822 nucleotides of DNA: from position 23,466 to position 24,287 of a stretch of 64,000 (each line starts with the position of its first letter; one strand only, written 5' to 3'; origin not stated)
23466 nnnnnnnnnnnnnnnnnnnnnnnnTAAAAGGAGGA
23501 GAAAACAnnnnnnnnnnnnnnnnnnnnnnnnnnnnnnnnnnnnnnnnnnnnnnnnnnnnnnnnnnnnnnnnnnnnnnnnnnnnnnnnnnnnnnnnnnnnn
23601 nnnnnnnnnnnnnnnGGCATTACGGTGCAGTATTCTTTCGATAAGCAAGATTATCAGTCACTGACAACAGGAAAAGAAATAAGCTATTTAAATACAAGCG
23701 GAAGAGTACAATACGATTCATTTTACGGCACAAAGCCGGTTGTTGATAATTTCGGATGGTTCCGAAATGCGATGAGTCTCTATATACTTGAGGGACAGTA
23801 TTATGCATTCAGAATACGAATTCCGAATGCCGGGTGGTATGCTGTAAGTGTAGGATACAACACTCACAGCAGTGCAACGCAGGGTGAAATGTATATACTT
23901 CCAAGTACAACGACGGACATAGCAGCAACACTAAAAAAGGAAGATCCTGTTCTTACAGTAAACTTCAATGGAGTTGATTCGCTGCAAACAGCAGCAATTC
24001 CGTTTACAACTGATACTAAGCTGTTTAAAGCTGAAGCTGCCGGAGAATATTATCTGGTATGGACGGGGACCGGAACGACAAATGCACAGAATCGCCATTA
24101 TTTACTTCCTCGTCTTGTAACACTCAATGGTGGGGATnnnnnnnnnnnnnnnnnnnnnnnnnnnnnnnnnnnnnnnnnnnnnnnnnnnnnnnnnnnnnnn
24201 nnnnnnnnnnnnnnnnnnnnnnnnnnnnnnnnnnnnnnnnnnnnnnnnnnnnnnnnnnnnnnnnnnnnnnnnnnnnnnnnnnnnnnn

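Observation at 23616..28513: Five copies of an unassigned ~174-aa CBM-like module shared by two adjacent exported proteins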

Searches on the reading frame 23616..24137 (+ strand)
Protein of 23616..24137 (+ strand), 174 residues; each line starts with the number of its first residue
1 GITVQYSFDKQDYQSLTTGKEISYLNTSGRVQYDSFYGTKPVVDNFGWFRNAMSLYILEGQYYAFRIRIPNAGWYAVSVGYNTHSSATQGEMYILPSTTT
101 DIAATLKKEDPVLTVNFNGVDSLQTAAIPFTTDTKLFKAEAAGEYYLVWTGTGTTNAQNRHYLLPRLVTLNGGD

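Call 4: search_protein_families(library=ncbifam, proteins=[window:23616-24137:+], max_evalue=1)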
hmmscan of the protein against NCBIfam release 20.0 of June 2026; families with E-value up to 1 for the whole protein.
window:23616-24137:+ (174 aa): 0 families

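Call 5: search_protein_families(library=pfam, proteins=[window:23616-24137:+], max_evalue=1)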
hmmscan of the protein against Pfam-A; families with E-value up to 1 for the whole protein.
window:23616-24137:+ (174 aa): 2 families
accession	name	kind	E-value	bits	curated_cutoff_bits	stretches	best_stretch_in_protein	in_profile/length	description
PF25275.1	Golvesin_C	-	0.027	14.9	31.6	1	62-100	42-80/132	Golvesin C-terminal domain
PF16411.10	SusF_SusE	-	0.13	13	27.5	1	67-149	74-140/167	Outer membrane protein SusF_SusE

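Call 8: search_solved_structures(query=A1, max_evalue=10, show_alignments=2)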
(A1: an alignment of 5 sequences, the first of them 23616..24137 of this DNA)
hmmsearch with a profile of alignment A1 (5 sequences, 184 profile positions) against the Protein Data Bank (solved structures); distinct sequences matched with E-value up to 10: 1.
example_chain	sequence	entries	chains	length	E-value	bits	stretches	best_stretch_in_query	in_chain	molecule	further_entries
6qdi_A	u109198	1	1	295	0.56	13.1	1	42-114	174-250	PA14 domain-containing protein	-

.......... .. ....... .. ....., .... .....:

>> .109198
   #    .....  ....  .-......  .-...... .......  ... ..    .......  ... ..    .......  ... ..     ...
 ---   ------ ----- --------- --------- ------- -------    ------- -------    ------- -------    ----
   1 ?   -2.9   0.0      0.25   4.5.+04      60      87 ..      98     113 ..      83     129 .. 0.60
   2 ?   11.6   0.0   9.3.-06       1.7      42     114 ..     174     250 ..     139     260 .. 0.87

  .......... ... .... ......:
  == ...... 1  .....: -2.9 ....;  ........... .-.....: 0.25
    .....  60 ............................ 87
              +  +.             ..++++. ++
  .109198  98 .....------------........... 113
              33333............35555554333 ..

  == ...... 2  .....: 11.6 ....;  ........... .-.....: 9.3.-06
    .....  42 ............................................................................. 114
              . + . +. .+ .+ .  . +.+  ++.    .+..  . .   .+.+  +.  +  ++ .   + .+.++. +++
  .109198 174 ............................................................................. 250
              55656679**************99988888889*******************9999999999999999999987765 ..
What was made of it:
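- Tried and rejected: It was the only PDB hit of the 5-sequence profile (E 0.56, call 8) and disappeared with the deeper profile.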

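Call 19: predict_structure(alignment_id=A1)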
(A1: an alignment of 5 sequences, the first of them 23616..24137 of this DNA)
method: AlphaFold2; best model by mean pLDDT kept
length: 174 residues; sequences in the alignment: 5
mean_pLDDT: 74.3   pTM: 0.77
mean pLDDT of the five models: 74.3, 69.2, 67.2, 66.2, 61.3
residues with pLDDT >= 90: 39; 70-90: 80; 50-70: 20; < 50: 35
segments of 3 or more residues with pLDDT < 50: 14-35, 42-47, 124-129
pLDDT, mean of each block of 10 residues (from residue 1): 76 45 32 50 49 78 85 91 86 91 89 89 52 85 91 85 86 83
secondary structure, 60 per line:
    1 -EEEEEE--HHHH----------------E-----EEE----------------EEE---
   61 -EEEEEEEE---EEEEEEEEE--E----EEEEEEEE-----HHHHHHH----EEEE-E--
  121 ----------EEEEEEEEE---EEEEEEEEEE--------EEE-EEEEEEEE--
elements in order: E2-7 H10-13 E36-38 E55-57 E62-69 E73-81 E89-96 H102-108 E113-116 E131-139 E143-152 E161-163 E165-172
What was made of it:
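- Tried and rejected: The first AF2 model, from the five window copies only, was mediocre (pLDDT 74, call 19).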

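Call 21: search_protein_representatives(alignment_id=A1)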
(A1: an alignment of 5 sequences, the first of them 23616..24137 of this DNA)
Query: 5 sequences, 184 profile positions. Proteins with E-value up to 0.001 (for the whole library): 367; up to 1e-10: 169; up to 1e-30: 30. The best 150 are listed.
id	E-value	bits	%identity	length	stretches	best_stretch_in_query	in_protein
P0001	1.8e-165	562.4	-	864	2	1-184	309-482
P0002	1.5e-91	321.4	-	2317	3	1-184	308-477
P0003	7.1e-87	306.2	-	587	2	1-184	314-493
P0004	9.0e-81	286.3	-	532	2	1-184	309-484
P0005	2.2e-75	268.7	-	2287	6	61-179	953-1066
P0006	2.6e-66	239.1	-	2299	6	10-181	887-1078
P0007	4.2e-60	218.9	-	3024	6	46-184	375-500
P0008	1.9e-54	200.5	-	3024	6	60-168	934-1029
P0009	9.1e-53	195.0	-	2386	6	47-180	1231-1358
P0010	4.3e-52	192.8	-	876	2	14-184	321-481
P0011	9.0e-50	185.2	-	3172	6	1-184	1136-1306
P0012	3.3e-49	183.4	-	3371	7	56-167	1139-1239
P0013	1.6e-47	177.9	-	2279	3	22-167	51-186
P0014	5.3e-44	166.4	-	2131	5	5-170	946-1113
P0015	1.7e-42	161.5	-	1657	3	49-180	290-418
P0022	1.1e-37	145.9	-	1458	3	22-181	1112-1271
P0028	4.2e-33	130.9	-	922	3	61-181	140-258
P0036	2.1e-28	115.6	-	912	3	65-144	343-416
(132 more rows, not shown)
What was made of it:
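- Tried and rejected: The exhaustive HMMER search (call 21) found the family.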

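Call 22: fold_search(model_id=the predicted structure, library=pdb)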
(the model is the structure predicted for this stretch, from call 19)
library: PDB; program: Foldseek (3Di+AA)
matches with E <= 10: 1502; with E <= 0.001: 25
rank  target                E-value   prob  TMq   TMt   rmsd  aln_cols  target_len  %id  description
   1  7ehg_A                1.3e-04  1.00  0.39  0.48   7.6       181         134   13  Crystal Structure of MiXBM (released 2022-03-30)
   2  2cdp_B                1.9e-04  1.00  0.52  0.67   4.8       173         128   14  Structure of a CBM6 in complex with neoagarohexaose (released 2006-02-08)
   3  7ehg_B                1.9e-04  1.00  0.38  0.48   7.6       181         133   13  Crystal Structure of MiXBM (released 2022-03-30)
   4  5awo                  1.9e-04  1.00  0.40  0.15  12.1       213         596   14  Arthrobacter globiformis T6 isomalto-dextranse (released 2015-09-09)
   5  7ehg_G                2.1e-04  1.00  0.43  0.53   6.9       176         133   12  Crystal Structure of MiXBM (released 2022-03-30)
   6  2cdo_B                2.5e-04  1.00  0.50  0.61   9.3       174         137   12  structure of agarase carbohydrate binding module in complex with neoagarohexaose (released 2006-02-16)
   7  7ehg_C                2.5e-04  1.00  0.43  0.54   7.5       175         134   13  Crystal Structure of MiXBM (released 2022-03-30)
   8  4itc                  2.8e-04  1.00  0.44  0.45   8.5       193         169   13  Crystal Structure Analysis of the K1 Cleaved Adhesin domain of Lys-gingipain (Kgp) from Porphyromonas gingivalis W83 (released 2013-09-25)
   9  8ic1_A                3.1e-04  1.00  0.39  0.17   6.1       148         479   11  endo-alpha-D-arabinanase EndoMA1 D51N mutant from Microbacterium arabinogalactanolyticum in complex with arabinooligos (released 2023-08-16)
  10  8hhv_A                3.3e-04  1.00  0.45  0.20   4.6       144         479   12  endo-alpha-D-arabinanase EndoMA1 from Microbacterium arabinogalactanolyticum (released 2023-08-16)
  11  1uy0_A                3.3e-04  1.00  0.38  0.48   7.3       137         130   10  Carbohydrate binding module (CBM6cm-2) from Cellvibrio mixtus lichenase 5A in complex with glc-1,3-glc-1,4-glc-1,3-glc (released 2004-03-11)
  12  1uxz_A                3.9e-04  1.00  0.38  0.48   7.3       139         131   10  Carbohydrate binding module (CBM6cm-2) from Cellvibrio mixtus lichenase 5A (released 2004-03-11)
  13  9wfh_A                4.5e-04  1.00  0.33  0.34   8.3       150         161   11  Carbohydrate-binding module 32 of LnbB from Bifidobacterium bifidum, ligand free form, multiple small-wedge data set (released 2025-11-19)
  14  7ehg_E                5.1e-04  1.00  0.41  0.50   7.7       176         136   13  Crystal Structure of MiXBM (released 2022-03-30)
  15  2cdo_A                5.3e-04  1.00  0.45  0.54   9.9       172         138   13  structure of agarase carbohydrate binding module in complex with neoagarohexaose (released 2006-02-16)
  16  2cdo_C                5.6e-04  1.00  0.48  0.59   9.6       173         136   14  structure of agarase carbohydrate binding module in complex with neoagarohexaose (released 2006-02-16)
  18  7ehg_F                5.9e-04  1.00  0.44  0.55   7.5       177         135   11  Crystal Structure of MiXBM (released 2022-03-30)
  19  2cdp_D                7.0e-04  1.00  0.54  0.68   4.2       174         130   17  Structure of a CBM6 in complex with neoagarohexaose (released 2006-02-08)
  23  1w0n                  9.2e-04  1.00  0.39  0.52   8.1       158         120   11  Structure of uncomplexed Carbohydrate Binding Domain CBM36 (released 2004-10-27)
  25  2cdp_A                9.7e-04  1.00  0.47  0.57   9.7       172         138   12  Structure of a CBM6 in complex with neoagarohexaose (released 2006-02-08)
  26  2vzp_A                1.1e-03  1.00  0.40  0.52   7.4       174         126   16  Atomic Resolution Structure of the C-terminal CBM35 from Amycolatopsis orientalis exo-chitosanase CsxA (released 2009-01-13)
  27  3zm8_A                1.3e-03  1.00  0.43  0.19   6.3       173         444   13  Crystal structure of Podospora anserina GH26-CBM35 beta-(1,4)- mannanase (released 2013-04-17)
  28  8xmz_A                1.3e-03  1.00  0.46  0.56   8.5       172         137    9  Crystal structure of a novel porphyran-binding carbohydrate binding module (released 2024-01-17)
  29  2w1w_B                1.3e-03  1.00  0.43  0.53   7.7       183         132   10  Native structure of a family 35 carbohydrate binding module from Clostridium thermocellum (released 2009-01-20)
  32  2vzp_B                1.5e-03  1.00  0.39  0.50  10.0       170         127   16  Atomic Resolution Structure of the C-terminal CBM35 from Amycolatopsis orientalis exo-chitosanase CsxA (released 2009-01-13)
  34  2cdp_C                1.6e-03  1.00  0.46  0.59   5.1       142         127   16  Structure of a CBM6 in complex with neoagarohexaose (released 2006-02-08)
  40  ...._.                1.8e-03  1.00  0.43  0.13  10.9       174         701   16  D308A mutant of Bacillus circulans T-3040 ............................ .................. complexed with isomaltohexao (released 2014-02-05)
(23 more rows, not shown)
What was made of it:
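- The result was the same with the shallower model (call 22).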

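Call 28: search_protein_families(library=pfam, alignment_id=A2, max_evalue=0.01)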
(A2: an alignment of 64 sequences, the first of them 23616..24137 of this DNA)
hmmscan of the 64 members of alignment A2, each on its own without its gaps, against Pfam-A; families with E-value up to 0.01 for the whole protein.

A. member 1, window:23616-24137:+ (174 aa): 0 families

B. families by the number of members that match (of 64 scanned): 4 families
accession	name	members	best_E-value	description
PF25275.1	Golvesin_C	6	0.00076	Golvesin C-terminal domain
PF16990.11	CBM_35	2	0.0024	Carbohydrate binding module (family 35)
PF04151.21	PPC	1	0.00065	Bacterial pre-peptidase C-terminal domain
PF07523.18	Big_3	1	0.0017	Bacterial Ig-like domain (group 3)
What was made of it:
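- On CBM35 (Pfam PF16990): Only 2 of 64 family modules hit at E<0.01, best 2.4e-3 (call 28).
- On CBM6 (Pfam PF03422): No CBM_6 hit in calls 5 or 28.
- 2 of 64 members hit Pfam CBM_35 and 6 of 64 hit Golvesin_C at E<0.01 (call 28).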

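Call 29: search_solved_structures(query=A2, max_evalue=10, show_alignments=3)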
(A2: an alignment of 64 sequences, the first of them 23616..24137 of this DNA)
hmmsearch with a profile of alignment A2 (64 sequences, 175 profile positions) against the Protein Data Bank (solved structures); distinct sequences matched with E-value up to 10: 11.
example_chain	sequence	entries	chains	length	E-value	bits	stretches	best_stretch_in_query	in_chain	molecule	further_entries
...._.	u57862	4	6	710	0.0017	21.3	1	20-97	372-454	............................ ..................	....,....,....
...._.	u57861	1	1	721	0.0017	21.3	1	20-97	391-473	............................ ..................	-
3wnp_A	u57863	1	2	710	0.0042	20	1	20-97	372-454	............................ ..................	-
5x7o_A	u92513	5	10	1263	0.0059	19.5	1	23-92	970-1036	Glycoside hydrolase family 31 alpha-glucosidase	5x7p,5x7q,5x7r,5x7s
2cdo_A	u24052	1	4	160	0.04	16.8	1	45-88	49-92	BETA-AGARASE 1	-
2cdp_A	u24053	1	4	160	0.044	16.7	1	45-88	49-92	BETA-AGARASE 1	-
8zvk_A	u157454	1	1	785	0.12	15.3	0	58-89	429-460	AaBgIC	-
2y8k_A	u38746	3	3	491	0.17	14.8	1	25-87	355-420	CARBOHYDRATE BINDING FAMILY 6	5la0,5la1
5la2_A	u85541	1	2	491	0.17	14.8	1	25-87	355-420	Carbohydrate binding family 6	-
9f90_H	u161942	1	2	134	0.43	13.5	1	94-142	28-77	RSVF-multi-epitope designed scaffold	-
9qs0_A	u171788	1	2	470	1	12.2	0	26-83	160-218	FUS1p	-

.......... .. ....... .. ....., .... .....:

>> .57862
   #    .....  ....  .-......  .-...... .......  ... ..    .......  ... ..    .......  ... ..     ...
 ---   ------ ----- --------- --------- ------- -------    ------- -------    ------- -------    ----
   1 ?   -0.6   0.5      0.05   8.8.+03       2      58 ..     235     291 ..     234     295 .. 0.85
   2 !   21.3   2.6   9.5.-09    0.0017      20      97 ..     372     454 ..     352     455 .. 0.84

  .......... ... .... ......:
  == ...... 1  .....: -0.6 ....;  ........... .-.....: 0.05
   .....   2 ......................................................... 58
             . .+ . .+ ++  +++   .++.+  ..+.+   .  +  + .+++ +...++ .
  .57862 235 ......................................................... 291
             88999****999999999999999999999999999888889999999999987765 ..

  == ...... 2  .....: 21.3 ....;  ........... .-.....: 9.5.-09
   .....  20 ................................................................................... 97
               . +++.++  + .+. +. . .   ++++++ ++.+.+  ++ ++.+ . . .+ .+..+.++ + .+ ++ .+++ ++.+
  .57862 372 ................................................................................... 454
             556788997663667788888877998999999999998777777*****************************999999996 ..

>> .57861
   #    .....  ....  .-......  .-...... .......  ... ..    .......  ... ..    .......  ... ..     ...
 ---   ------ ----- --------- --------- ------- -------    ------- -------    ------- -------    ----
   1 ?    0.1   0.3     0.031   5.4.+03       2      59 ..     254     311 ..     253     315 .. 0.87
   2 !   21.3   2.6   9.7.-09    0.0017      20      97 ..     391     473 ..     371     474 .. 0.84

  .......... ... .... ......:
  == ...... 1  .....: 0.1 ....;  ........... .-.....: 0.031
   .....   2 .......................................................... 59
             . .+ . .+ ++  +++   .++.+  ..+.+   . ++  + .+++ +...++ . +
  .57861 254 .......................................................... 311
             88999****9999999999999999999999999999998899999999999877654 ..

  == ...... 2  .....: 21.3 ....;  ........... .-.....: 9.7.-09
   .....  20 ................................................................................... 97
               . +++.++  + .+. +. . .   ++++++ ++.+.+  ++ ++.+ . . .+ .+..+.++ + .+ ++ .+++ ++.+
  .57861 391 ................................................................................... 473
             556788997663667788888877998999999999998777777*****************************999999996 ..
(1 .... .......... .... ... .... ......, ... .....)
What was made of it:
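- On CBM35 (Pfam PF16990): The HMMER alignment to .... covers only profile positions 20-97 (call 29).
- On CBM6 (Pfam PF03422): The profile against solved CBM6 chains reaches only E 0.04-0.17 (call 29).
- Closest known: CBM35. Same: The profile E is 0.0017 over the strand motif '...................' (call 29).
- The family profile against PDB sequences gives CBM35 of CITase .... at E 0.0017, CBM35 of GH31 5x7o at 0.006 and CBM6 2cdo at 0.04 (call 29). The sequence-level matches in the module searches are mostly to CBM35, CBM6 and Golvesin_C rather than to adhesins (calls 28, 29). The family profile reaches solved CBM35 domains at E 0.0017-0.006 (call 29). The shared strand motif 'F-x-I/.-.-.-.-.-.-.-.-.' is typical of CBM6 and CBM35 (call 29 alignment). 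No PDB chain is related in sequence below E 1e-3 (call 29).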

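Call 33: search_protein_families(library=pfam, alignment_id=A3, max_evalue=0.001)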
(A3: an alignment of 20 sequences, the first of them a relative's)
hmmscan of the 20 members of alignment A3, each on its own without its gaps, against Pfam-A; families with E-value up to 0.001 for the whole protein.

A. member 1, P0002 (2317 aa): 6 families
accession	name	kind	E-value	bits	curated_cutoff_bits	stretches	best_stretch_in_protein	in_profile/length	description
PF00395.25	SLH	-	2.7e-28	98.1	20.8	3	2138-2181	1-44/44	S-layer homology domain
PF05345.18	He_PIG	-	5.3e-11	43.3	24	1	2016-2098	3-95/96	Putative Ig domain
PF02368.24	Big_2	-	9.1e-11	42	22.8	1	771-835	7-66/79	Bacterial Ig-like domain (group 2)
PF17963.7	Big_9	-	5.6e-06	27.6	23.6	1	2013-2096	2-88/89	Bacterial Ig domain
PF07940.18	Hepar_II_III_C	-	1.9e-05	24.7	24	1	1547-1673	36-166/237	Heparinase II/III-like, C-terminal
PF25275.1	Golvesin_C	-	0.0005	20.6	31.6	0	362-409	37-84/132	Golvesin C-terminal domain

B. families by the number of members that match (of 20 scanned): 17 families
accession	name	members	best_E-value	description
PF02368.24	Big_2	13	3e-39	Bacterial Ig-like domain (group 2)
PF07940.18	Hepar_II_III_C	13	8.1e-11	Heparinase II/III-like, C-terminal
PF00395.25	SLH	10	2.4e-33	S-layer homology domain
PF05345.18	He_PIG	10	2.6e-12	Putative Ig domain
PF22359.2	Big-like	8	4.2e-19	Bacterial Ig-like domain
PF17963.7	Big_9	5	2e-06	Bacterial Ig domain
PF21461.3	HL_N-beta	4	2e-09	Hyaluronate lyase, N-terminal beta-sheet domain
PF08450.18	SGL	2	5.5e-06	SMP-30/Gluconolactonase/LRE-like region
PF25275.1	Golvesin_C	2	0.00041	Golvesin C-terminal domain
PF12733.13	Cadherin-like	1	1.3e-12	Cadherin-like beta sandwich domain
PF16990.11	CBM_35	1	4.4e-06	Carbohydrate binding module (family 35)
PF13964.12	Kelch_6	1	6.3e-06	Kelch motif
PF07494.17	Reg_prop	1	4.9e-05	Two component regulator propeller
PF23265.1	Ig-like_KY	1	0.00018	KY-like, immunoglobulin-like domain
PF24619.1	Ig_SibA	1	0.00033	SibA-like, immunoglobulin-like domain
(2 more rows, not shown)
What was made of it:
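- On Carbohydrate-binding module in the CAZy sense: It sits N-terminal to a heparinase II/III-like region in 13 of 20 giant relatives (call 33).
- On Heparinase II/III-like polysaccharide lyases (Pfam PF07940; PL12/15/17/21-type), for B's central region: 13 of 20 relatives hit, best E 8.1e-11 (call 33).
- Closest known: CBM35. Same: A few family members give sub-threshold CBM_35 hits (calls 28, 33).
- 13 of 20 giant relatives carry Hepar_II_III_C, 10 carry SLH and 4 carry HL_N-beta (call 33). Most giant relatives carry a polysaccharide-lyase-type domain (call 33).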

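Call 36: predict_structure(alignment_id=A2)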
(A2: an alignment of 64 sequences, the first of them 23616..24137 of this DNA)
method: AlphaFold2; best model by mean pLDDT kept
length: 174 residues; sequences in the alignment: 64
mean_pLDDT: 94.5   pTM: 0.91
mean pLDDT of the five models: 94.5, 94.4, 93.8, 93.5, 93.3
residues with pLDDT >= 90: 151; 70-90: 18; 50-70: 5; < 50: 0
segments of 3 or more residues with pLDDT < 50: none
pLDDT, mean of each block of 10 residues (from residue 1): 96 93 97 91 78 95 98 98 97 98 97 97 89 92 98 96 98 89
secondary structure, 60 per line:
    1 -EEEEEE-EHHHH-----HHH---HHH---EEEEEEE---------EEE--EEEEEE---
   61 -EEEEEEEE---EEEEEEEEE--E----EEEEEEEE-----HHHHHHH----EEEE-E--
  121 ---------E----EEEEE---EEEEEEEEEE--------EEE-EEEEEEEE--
elements in order: E2-7 H10-13 E31-37 E47-49 E52-57 E62-69 E73-81 E89-96 H102-108 E113-116 E135-139 E143-152 E161-163 E165-172
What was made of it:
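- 23616..24137 (+): Module copy A1 (A aa 37-210). The AlphaFold2 model of this copy has pLDDT 94.5 (call 36).
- On CBM35 (Pfam PF16990): The model has pLDDT 94.5 (call 36).
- On Carbohydrate-binding module in the CAZy sense: The domain is discrete and confidently folded (call 36).
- Closest known: CBM6. Different: The module is about 45 residues longer, with an N-terminal extension and a conserved helix (call 36).
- The AF2 model from a 64-sequence alignment has pLDDT 94.5 and pTM 0.91 (call 36). It has an extra N-terminal segment and a conserved helix at aa 102-108 (call 36).
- Tried and rejected: I replaced it with the 64-sequence model (call 36).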

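Call 39: fold_search(model_id=the predicted structure, library=pdb)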
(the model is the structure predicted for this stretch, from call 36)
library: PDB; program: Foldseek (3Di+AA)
matches with E <= 10: 1556; with E <= 0.001: 19
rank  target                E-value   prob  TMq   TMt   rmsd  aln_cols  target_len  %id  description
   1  5awo                  1.6e-04  1.00  0.40  0.15  11.1       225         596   14  Arthrobacter globiformis T6 isomalto-dextranse (released 2015-09-09)
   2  2cdo_B                3.4e-04  1.00  0.51  0.62   9.2       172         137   12  structure of agarase carbohydrate binding module in complex with neoagarohexaose (released 2006-02-16)
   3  7ehg_A                3.8e-04  1.00  0.42  0.53   8.8       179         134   10  Crystal Structure of MiXBM (released 2022-03-30)
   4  2cdp_B                4.0e-04  1.00  0.45  0.58   9.0       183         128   11  Structure of a CBM6 in complex with neoagarohexaose (released 2006-02-08)
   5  2cdo_C                4.3e-04  1.00  0.50  0.61   5.5       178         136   11  structure of agarase carbohydrate binding module in complex with neoagarohexaose (released 2006-02-16)
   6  7ehg_G                4.5e-04  1.00  0.49  0.61   7.7       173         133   10  Crystal Structure of MiXBM (released 2022-03-30)
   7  5g56                  4.8e-04  1.00  0.44  0.14   6.3       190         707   13  THE TETRA-MODULAR CELLULOSOMAL ARABINOXYLANASE CtXyl5A STRUCTURE AS REVEALED BY X-RAY CRYSTALLOGRAPHY (released 2016-06-29)
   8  2cdp_A                4.8e-04  1.00  0.40  0.49  10.0       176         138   13  Structure of a CBM6 in complex with neoagarohexaose (released 2006-02-08)
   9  2cdo_A                4.8e-04  1.00  0.38  0.46  11.0       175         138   14  structure of agarase carbohydrate binding module in complex with neoagarohexaose (released 2006-02-16)
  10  7ehg_B                5.3e-04  1.00  0.45  0.57   8.0       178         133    9  Crystal Structure of MiXBM (released 2022-03-30)
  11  5la2_A                5.3e-04  1.00  0.43  0.19   5.5       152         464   17  The mechanism by which arabinoxylanases can recognise highly decorated xylans (released 2016-08-31)
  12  7ehg_C                6.3e-04  1.00  0.46  0.57   8.1       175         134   10  Crystal Structure of MiXBM (released 2022-03-30)
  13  5la1                  6.3e-04  1.00  0.40  0.17   6.0       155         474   15  The mechanism by which arabinoxylanases can recognise highly decorated xylans (released 2016-08-31)
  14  5la2_B                6.6e-04  1.00  0.42  0.18   5.8       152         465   16  The mechanism by which arabinoxylanases can recognise highly decorated xylans (released 2016-08-31)
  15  2cdp_D                7.0e-04  1.00  0.42  0.54   8.7       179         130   12  Structure of a CBM6 in complex with neoagarohexaose (released 2006-02-08)
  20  7ehg_E                1.0e-03  1.00  0.46  0.56   8.1       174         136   10  Crystal Structure of MiXBM (released 2022-03-30)
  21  3zm8_A                1.1e-03  1.00  0.43  0.19   7.6       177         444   13  Crystal structure of Podospora anserina GH26-CBM35 beta-(1,4)- mannanase (released 2013-04-17)
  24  7ehg_F                1.3e-03  1.00  0.48  0.59   7.7       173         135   10  Crystal Structure of MiXBM (released 2022-03-30)
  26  2vzp_B                1.7e-03  0.99  0.38  0.48   8.9       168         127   15  Atomic Resolution Structure of the C-terminal CBM35 from Amycolatopsis orientalis exo-chitosanase CsxA (released 2009-01-13)
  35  8xmz_A                2.4e-03  1.00  0.49  0.59   5.1       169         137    9  Crystal structure of a novel porphyran-binding carbohydrate binding module (released 2024-01-17)
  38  2vzp_A                2.7e-03  0.99  0.35  0.45   9.4       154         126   16  Atomic Resolution Structure of the C-terminal CBM35 from Amycolatopsis orientalis exo-chitosanase CsxA (released 2009-01-13)
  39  2cdp_C                3.0e-03  1.00  0.46  0.59   5.8       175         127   11  Structure of a CBM6 in complex with neoagarohexaose (released 2006-02-08)
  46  1w0n                  3.6e-03  1.00  0.42  0.56   6.9       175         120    9  Structure of uncomplexed Carbohydrate Binding Domain CBM36 (released 2004-10-27)
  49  2w1w_B                4.0e-03  1.00  0.50  0.62   6.2       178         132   11  Native structure of a family 35 carbohydrate binding module from Clostridium thermocellum (released 2009-01-20)
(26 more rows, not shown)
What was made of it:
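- On CBM35 (Pfam PF16990): Foldseek hits 2w1w, 2vzp and 3zm8 with probability 0.99-1.0 and TM 0.45-0.62 on the target (call 39).
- On CBM6 (Pfam PF03422): 2cdo/2cdp at E 3.4e-4 and TM 0.58-0.62 on the target (call 39).
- Closest known: CBM6. Same: These are the best Foldseek matches (E 3e-4, TM 0.6 normalised on the CBM6; call 39), and there is a weak profile match (E 0.04-0.17; call 29).
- Closest known: CBM35. Same: The fold matches (call 39).
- Closest known: Xanthan-binding module MiXBM. Same: It is among the top Foldseek hits (E about 4e-4, TM 0.5-0.6 on the target; calls 22, 39) and binds an acidic branched polysaccharide.
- Foldseek against the PDB gives CBM6 of beta-agarase 2cdo/2cdp (TM up to 0.62 on the target), xanthan-binding MiXBM 7ehg, CtXyl5A CBM6, CBM35 2w1w/2vzp/3zm8, CBM36 1w0n and a porphyran CBM 8xmz, at E 1.6e-4 to 4e-3 (call 39). 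The same search also returns non-CBM jelly-rolls: gingipain adhesin domains, ephrin receptors, MAM domains and Cry toxin domain III (call 39). The nearest structural and sequence relatives are ligand-binding CBMs (calls 29, 39). Foldseek also returns gingipain haemagglutinin/adhesin domains, ephrin-receptor ligand-binding domains and MAM domains (calls 22, 39). Identity to solved CBMs is 9-17% (call 39).
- Tried and rejected: Both gave the same Foldseek neighbours (calls 22, 39).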
